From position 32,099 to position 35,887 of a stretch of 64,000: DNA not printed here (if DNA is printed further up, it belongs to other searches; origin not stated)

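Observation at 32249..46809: A 14.6-kb cluster of three giant paralogous secreted proteins, a stand-alone copy of their conserved domain, and a dedicated outer-membrane beta-barrel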

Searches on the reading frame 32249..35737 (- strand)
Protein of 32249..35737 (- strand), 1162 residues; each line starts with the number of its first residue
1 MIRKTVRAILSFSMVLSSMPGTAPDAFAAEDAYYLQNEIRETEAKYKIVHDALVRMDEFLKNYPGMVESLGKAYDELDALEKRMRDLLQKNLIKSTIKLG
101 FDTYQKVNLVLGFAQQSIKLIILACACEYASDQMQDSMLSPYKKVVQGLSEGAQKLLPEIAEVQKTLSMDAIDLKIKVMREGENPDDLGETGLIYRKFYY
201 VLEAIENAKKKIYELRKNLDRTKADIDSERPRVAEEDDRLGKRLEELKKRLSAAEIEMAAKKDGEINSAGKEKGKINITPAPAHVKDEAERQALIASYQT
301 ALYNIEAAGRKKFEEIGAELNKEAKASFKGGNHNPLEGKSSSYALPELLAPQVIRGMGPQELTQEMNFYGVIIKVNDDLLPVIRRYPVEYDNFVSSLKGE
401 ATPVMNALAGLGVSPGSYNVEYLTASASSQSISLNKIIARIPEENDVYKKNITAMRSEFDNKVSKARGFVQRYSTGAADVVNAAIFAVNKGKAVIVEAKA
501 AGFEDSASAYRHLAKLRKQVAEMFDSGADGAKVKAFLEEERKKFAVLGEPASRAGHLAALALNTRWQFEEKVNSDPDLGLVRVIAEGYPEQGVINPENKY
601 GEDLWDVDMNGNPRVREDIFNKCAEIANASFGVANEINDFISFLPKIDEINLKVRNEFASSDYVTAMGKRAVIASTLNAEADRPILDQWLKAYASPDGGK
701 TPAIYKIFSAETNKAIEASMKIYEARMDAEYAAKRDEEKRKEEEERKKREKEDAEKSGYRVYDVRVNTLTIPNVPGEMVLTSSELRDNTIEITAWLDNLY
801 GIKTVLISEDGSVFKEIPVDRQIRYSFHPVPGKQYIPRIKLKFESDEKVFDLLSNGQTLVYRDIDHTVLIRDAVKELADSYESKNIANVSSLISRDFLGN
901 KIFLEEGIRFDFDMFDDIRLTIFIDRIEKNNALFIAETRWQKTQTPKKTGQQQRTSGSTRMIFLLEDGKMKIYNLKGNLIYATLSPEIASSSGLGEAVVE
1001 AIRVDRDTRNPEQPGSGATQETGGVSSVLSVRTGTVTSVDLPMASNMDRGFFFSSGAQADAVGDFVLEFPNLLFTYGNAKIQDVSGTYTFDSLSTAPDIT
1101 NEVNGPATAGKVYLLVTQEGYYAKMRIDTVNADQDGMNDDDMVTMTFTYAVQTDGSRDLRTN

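Call 4: search_protein_families(library=pfam, proteins=[window:32249-35737:-], max_evalue=1)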
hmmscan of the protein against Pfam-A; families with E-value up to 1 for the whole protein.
window:32249-35737:- (1162 aa): 3 families
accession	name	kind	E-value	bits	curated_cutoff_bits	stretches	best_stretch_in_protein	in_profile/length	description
PF10046.14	BLOC1_2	-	0.056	14.3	33.4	1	29-88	19-78/96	Biogenesis of lysosome-related organelles complex-1 subunit 2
PF08593.16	Mug135_C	-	0.074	13.8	23.8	1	342-371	29-58/82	Mug135-like, C-terminal domain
PF11488.14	Lge1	-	0.26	11.9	25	0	232-259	20-47/71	Transcriptional regulatory protein LGE1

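Call 5: search_protein_families(library=ncbifam, proteins=[window:32249-35737:-], max_evalue=1)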
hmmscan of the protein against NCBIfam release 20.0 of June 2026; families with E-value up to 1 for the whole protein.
window:32249-35737:- (1162 aa): 1 family
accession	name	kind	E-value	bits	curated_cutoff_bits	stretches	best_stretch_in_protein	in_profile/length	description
NF006460.0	PRK08849.1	equivalog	0.11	11.2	598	1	374-435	262-323/386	2-octaprenyl-3-methyl-6-methoxy-1,4-benzoquinol hydroxylase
